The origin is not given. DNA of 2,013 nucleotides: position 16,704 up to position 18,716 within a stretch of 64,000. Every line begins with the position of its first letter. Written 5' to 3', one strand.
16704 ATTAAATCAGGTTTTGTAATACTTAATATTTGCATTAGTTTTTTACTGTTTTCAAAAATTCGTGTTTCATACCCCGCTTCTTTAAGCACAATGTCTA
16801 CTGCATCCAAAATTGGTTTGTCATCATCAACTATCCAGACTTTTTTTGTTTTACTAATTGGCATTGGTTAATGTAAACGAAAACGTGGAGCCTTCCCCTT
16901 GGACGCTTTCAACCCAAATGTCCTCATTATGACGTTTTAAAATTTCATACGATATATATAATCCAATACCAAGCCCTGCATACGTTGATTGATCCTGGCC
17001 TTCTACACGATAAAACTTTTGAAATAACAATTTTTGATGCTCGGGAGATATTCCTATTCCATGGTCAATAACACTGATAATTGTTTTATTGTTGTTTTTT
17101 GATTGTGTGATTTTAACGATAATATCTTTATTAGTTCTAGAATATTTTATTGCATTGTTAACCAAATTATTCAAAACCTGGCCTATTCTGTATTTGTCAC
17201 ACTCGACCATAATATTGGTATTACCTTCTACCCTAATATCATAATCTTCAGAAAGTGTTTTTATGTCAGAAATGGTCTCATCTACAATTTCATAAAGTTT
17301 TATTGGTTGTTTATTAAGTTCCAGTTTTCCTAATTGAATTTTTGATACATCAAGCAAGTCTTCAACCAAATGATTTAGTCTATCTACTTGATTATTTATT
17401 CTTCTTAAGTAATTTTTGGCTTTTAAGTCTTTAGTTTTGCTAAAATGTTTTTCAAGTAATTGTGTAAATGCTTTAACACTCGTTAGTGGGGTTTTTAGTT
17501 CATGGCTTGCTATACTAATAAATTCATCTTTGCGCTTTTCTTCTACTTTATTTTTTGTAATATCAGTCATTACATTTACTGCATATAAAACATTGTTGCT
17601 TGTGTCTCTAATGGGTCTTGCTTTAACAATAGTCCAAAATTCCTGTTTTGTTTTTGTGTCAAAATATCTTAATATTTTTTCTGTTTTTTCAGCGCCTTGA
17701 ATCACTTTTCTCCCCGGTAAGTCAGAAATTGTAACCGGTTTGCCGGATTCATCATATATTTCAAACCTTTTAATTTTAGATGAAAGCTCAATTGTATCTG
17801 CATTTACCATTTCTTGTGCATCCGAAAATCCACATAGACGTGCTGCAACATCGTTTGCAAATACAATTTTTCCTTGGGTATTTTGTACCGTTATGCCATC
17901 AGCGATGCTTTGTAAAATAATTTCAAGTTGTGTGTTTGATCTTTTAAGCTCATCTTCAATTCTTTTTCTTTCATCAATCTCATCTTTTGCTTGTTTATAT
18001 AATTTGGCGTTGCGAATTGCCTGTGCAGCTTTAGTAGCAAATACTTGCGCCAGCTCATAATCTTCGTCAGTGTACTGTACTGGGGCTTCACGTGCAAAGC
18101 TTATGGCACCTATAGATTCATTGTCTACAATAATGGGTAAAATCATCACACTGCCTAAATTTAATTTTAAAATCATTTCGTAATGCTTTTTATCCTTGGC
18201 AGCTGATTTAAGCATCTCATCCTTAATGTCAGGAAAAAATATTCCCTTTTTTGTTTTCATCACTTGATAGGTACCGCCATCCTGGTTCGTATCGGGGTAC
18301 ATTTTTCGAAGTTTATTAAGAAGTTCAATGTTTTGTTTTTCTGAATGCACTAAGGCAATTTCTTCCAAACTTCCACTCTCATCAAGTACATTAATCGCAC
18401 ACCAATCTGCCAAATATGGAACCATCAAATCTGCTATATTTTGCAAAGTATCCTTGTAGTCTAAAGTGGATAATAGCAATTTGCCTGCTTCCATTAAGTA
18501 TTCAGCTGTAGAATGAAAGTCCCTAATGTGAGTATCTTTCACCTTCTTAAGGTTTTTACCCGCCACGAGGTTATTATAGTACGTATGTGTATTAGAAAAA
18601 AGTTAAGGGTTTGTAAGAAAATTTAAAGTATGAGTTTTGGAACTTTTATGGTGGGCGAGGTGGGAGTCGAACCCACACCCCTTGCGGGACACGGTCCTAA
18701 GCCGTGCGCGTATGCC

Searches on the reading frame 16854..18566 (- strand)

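Call 61: search_protein_families(library=ncbifam, proteins=[window:16854-18566:-], max_evalue=0.00001)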
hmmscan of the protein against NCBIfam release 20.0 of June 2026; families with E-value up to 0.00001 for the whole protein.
window:16854-18566:- (570 aa): 78 families (the best 25 are shown)
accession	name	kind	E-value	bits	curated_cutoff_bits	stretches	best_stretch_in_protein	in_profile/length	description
NF046044.1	PnpS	equivalog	3.6e-60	204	400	1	185-566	28-389/390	two-component system histidine kinase PnpS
TIGR02966.1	phoR_proteo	equivalog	2.8e-58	197.5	334.2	1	209-566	3-333/333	phosphate regulon sensor histidine kinase PhoR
NF033092.0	HK_WalK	equivalog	9.8e-58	196.1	725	1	209-567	255-593/594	cell wall metabolism sensor histidine kinase WalK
NF047874.1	MASE3_PAS_HK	subfamily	3e-52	178.3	560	1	187-567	242-624/655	MASE3 domain-containing sensor histidine kinase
NF041880.1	EPS_EpsF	equivalog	1.8e-47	162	900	1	296-565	217-490/492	response regulator EpsF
NF040691.1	MtrAB_MtrB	equivalog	3.1e-44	151.8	450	1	343-567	268-491/507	MtrAB system histidine kinase MtrB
NF045911.1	TCSHisKinNblS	equivalog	2e-42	145.4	1000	1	200-567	255-619/621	two-component system sensor histidine kinase NblS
NF033093.1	HK_VicK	exception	2e-42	145.4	680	1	198-566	80-433/448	cell wall metabolism sensor histidine kinase VicK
NF008468.0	PRK11360.1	equivalog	1.9e-41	142.1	646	1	205-567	261-607/616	two-component system sensor histidine kinase AtoS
NF041735.1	hist_kin_RppB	equivalog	7.3e-41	140.4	400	1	345-566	215-437/438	two-component system sensor histidine kinase RppB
TIGR02956.1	TMAO_torS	equivalog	2.4e-39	135.1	676.5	1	344-567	462-681/967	TMAO reductase system sensor histidine kinase/response regulator TorS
NF008318.0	PRK11107.1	equivalog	4.2e-39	134.3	890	1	330-567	275-517/920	two-component sensor histidine kinase BarA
NF006800.0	PRK09303.1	equivalog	3.4e-38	131.6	342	1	344-566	149-375/383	histidine kinase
NF033091.0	HK_VanS_ACDEFG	equivalog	5.8e-38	130.7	400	1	333-558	61-285/293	vancomycin resistance histidine kinase VanS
NF008302.0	PRK11091.1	equivalog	6.2e-37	127.2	838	1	178-567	122-504/779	aerobic respiration two-component sensor histidine kinase ArcB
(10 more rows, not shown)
